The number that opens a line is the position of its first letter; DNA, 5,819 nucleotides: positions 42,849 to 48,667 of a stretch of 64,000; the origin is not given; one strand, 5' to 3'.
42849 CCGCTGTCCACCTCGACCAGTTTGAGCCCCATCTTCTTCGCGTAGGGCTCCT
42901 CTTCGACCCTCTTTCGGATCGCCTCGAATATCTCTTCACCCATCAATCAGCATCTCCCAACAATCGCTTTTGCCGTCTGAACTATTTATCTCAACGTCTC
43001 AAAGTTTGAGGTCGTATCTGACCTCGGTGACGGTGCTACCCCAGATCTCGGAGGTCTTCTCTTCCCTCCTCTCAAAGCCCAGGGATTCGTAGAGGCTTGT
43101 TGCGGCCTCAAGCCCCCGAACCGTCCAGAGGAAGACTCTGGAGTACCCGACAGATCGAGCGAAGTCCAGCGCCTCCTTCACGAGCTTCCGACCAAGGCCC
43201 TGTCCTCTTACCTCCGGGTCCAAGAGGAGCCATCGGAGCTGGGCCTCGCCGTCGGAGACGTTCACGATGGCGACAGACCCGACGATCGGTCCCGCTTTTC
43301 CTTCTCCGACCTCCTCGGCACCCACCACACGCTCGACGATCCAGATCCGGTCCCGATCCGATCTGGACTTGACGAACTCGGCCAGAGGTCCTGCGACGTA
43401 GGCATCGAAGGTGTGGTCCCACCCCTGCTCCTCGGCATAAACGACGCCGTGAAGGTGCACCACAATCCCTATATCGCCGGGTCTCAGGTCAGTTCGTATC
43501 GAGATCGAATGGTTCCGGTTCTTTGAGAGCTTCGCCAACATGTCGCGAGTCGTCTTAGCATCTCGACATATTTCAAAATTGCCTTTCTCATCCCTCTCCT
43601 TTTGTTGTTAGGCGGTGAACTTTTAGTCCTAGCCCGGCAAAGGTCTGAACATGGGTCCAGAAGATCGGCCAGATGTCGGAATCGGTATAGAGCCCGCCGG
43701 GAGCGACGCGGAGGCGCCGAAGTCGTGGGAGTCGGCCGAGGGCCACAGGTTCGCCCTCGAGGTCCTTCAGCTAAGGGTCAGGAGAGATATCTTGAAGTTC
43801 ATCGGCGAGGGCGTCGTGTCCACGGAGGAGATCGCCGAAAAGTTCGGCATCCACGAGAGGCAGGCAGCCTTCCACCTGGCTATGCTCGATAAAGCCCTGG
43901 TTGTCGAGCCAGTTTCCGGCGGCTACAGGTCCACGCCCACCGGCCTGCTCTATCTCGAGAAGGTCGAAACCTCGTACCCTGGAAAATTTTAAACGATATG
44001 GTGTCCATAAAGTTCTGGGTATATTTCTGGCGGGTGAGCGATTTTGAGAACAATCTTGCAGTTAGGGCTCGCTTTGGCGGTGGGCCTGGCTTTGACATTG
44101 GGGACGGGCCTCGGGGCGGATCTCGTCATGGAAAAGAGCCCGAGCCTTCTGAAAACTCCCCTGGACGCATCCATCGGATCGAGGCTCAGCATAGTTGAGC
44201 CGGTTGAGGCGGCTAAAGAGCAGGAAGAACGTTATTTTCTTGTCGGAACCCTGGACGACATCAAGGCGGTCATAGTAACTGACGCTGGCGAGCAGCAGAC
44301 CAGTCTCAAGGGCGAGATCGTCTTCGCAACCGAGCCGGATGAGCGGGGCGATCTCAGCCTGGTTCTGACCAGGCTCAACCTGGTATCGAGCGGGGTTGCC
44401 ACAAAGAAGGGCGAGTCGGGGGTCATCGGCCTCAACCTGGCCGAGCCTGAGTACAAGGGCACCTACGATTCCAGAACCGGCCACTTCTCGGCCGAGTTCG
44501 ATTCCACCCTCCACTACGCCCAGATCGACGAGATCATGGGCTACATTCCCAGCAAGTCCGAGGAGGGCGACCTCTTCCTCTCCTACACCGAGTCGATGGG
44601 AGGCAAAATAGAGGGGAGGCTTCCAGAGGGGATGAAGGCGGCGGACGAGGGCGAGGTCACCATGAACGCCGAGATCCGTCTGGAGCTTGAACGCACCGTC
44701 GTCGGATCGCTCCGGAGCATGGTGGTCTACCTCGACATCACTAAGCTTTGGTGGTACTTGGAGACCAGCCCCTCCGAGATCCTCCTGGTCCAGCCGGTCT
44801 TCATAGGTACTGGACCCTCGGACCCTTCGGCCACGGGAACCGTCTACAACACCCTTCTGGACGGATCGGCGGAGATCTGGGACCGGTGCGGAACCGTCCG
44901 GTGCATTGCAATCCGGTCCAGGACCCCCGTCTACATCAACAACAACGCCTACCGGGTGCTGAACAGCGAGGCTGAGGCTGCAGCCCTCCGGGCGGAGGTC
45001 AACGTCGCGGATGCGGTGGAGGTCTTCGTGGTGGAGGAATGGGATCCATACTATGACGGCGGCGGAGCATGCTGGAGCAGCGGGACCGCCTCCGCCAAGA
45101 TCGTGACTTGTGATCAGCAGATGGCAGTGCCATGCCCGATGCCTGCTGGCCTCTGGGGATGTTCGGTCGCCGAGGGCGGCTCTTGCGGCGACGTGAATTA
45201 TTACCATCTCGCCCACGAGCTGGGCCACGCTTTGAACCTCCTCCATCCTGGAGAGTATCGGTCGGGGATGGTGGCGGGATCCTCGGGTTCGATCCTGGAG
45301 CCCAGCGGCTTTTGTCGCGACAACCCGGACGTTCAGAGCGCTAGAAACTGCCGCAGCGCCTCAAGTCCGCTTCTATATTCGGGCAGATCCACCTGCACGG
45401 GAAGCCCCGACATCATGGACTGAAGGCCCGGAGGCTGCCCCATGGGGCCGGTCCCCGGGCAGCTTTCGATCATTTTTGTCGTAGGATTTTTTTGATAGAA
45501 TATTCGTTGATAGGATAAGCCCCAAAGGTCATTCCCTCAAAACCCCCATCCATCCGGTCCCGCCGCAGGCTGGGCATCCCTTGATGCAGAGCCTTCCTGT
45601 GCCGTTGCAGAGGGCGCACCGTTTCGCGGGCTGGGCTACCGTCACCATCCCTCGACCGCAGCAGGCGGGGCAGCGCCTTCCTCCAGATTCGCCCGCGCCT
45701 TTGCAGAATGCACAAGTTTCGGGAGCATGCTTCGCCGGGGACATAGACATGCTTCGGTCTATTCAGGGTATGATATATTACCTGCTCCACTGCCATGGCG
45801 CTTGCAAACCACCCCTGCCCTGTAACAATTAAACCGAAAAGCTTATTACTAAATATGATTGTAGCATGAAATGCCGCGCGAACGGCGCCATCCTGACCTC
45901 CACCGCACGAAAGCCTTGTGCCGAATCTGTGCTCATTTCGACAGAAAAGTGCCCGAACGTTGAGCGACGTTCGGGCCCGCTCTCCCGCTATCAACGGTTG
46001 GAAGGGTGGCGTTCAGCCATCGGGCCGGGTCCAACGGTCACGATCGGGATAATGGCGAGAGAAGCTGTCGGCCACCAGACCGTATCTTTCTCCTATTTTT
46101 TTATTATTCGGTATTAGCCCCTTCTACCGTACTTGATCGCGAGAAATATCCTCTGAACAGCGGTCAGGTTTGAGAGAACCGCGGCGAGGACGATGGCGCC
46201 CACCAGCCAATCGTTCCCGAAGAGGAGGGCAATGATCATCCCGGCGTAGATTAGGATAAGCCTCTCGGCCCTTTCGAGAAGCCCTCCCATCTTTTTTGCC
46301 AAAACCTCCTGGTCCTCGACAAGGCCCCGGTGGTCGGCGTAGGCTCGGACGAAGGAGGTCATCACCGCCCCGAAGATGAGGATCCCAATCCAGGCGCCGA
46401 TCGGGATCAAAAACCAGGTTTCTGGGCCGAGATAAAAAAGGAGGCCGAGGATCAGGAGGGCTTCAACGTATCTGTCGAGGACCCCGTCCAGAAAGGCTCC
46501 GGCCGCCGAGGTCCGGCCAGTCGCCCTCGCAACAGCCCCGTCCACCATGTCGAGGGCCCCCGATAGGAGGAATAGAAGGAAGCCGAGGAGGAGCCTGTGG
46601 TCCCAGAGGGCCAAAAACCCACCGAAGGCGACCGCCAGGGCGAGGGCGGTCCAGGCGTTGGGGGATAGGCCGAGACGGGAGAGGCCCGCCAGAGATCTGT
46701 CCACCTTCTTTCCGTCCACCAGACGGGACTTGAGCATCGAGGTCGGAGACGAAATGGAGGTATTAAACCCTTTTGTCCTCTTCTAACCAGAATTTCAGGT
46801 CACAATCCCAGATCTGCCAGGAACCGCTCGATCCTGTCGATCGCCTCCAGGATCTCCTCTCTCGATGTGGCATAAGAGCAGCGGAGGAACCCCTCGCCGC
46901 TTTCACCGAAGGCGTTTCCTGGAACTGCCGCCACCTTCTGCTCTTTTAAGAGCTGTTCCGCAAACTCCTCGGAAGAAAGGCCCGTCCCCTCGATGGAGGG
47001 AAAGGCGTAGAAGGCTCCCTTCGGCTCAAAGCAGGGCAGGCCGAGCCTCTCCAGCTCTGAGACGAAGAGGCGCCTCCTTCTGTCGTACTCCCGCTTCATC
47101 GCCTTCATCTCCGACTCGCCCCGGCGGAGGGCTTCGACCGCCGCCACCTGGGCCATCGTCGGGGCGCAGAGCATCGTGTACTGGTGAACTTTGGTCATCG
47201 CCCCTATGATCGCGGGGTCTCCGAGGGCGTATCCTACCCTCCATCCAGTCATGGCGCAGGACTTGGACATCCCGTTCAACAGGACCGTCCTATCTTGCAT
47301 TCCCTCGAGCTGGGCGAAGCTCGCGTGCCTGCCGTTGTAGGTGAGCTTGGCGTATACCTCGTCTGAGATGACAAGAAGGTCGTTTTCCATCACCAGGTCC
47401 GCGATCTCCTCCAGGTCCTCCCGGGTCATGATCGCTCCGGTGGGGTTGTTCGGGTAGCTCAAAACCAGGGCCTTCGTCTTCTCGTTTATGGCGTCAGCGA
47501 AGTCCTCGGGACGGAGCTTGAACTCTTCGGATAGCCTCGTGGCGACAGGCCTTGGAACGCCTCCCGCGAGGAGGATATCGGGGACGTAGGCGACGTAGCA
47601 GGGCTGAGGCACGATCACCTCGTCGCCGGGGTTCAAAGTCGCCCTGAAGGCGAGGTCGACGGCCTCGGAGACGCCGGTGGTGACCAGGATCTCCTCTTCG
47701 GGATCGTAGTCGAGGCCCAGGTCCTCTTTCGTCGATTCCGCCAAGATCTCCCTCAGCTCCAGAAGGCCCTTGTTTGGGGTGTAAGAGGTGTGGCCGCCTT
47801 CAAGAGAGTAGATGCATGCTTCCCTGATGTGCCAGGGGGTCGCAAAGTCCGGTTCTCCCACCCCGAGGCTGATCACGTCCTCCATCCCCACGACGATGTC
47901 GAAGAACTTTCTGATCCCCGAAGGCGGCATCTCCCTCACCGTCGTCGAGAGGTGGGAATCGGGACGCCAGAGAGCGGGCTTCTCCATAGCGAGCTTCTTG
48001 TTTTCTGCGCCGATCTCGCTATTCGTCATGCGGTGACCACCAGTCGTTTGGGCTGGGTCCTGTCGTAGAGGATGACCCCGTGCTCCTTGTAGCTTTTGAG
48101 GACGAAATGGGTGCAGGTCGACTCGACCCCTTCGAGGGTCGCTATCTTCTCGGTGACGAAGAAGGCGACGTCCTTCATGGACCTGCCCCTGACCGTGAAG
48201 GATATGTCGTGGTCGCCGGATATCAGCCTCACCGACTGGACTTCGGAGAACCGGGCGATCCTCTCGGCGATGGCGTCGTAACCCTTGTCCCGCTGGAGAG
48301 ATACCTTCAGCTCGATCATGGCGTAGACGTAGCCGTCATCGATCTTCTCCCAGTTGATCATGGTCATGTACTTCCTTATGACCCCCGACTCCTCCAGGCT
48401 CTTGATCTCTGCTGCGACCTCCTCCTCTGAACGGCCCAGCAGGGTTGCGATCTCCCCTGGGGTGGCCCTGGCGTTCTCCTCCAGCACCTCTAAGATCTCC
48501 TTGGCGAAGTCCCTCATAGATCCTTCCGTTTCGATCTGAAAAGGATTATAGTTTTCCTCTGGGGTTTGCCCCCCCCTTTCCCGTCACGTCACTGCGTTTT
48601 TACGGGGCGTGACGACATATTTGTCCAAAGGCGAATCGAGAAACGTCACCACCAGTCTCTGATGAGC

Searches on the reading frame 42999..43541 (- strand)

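Call 18: search_protein_families(library=pfam, proteins=[window:42999-43541:-])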
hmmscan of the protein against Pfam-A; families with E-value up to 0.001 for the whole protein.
window:42999-43541:- (180 aa): 6 families
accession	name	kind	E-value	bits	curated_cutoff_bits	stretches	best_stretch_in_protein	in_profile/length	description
PF00583.31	Acetyltransf_1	-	6.3e-16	59.1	20.7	1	68-156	37-116/116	Acetyltransferase (GNAT) family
PF13508.13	Acetyltransf_7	-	9.1e-13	48.8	27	1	72-157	11-83/84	Acetyltransferase (GNAT) domain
PF13673.13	Acetyltransf_10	-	9.9e-09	35.7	23.6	1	84-165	40-116/128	Acetyltransferase (GNAT) domain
PF08445.16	FR47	-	1e-07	32.3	22.1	1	100-162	22-83/86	FR47-like protein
PF13302.13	Acetyltransf_3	-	1.9e-06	29.1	25.4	1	58-157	47-138/138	Acetyltransferase (GNAT) domain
PF14542.12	Acetyltransf_CG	-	7.1e-06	26.5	30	1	97-133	22-58/80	GCN5-related N-acetyl-transferase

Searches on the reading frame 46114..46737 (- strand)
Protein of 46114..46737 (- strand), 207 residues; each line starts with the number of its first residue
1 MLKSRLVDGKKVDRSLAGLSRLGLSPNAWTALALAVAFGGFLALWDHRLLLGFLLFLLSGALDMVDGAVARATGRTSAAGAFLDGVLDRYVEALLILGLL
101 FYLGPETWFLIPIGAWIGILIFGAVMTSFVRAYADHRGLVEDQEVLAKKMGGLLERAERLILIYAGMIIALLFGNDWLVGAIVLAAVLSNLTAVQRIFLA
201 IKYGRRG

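Call 18: search_protein_families(library=pfam, proteins=[window:46114-46737:-])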
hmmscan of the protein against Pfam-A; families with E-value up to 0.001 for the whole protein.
window:46114-46737:- (207 aa): 1 family
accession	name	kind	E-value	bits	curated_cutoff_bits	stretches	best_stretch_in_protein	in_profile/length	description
PF01066.26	CDP-OH_P_transf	-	3.9e-14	53.7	22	1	25-183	3-143/152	CDP-alcohol phosphatidyltransferase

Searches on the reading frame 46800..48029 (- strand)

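Call 18: search_protein_families(library=pfam, proteins=[window:46800-48029:-])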
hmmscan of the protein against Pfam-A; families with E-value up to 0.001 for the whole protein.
window:46800-48029:- (409 aa): 4 families
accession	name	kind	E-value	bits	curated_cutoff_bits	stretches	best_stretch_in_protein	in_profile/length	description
PF00155.27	Aminotran_1_2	-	5.7e-78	263.1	19.7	1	51-400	2-361/361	Aminotransferase class I and II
PF01041.23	DegT_DnrJ_EryC1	-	4.1e-08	33.3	19.8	1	115-233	43-156/360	DegT/DnrJ/EryC1/StrS aminotransferase family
PF00266.25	Aminotran_5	-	9.8e-06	25.2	21.5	1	110-225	60-177/371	Aminotransferase class-V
PF01053.26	Cys_Met_Meta_PP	-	0.00011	21.4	27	1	114-226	71-176/381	Cys/Met metabolism PLP-dependent enzyme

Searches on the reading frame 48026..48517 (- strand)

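Call 18: search_protein_families(library=pfam, proteins=[window:48026-48517:-])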
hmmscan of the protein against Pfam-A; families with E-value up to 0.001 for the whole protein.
window:48026-48517:- (163 aa): 6 families
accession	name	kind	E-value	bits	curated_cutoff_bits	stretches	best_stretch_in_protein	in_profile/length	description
PF01037.27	AsnC_trans_reg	-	2.9e-16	59.6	25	1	72-141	3-72/73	Lrp/AsnC ligand binding domain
PF13412.12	HTH_24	-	1.9e-08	34.2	21.9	1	2-48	2-48/48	Winged helix-turn-helix DNA-binding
PF13404.12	HTH_AsnC-type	-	1e-05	25.7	27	1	6-42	6-42/42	AsnC-type helix-turn-helix domain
PF25212.1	HVO_A0114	-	7.2e-05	22.9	27.6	1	6-49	25-68/84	HVO_A0114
PF22482.2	AsnC_trans_reg_3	-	0.00017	22.1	24.4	0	77-148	18-91/95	PF0864 C-terminal dimeric alpha+beta barrel domain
PF22451.2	NirdL-like_HTH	-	0.0004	20.3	27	1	22-48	21-47/47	Siroheme decarboxylase NirDL-like HTH domain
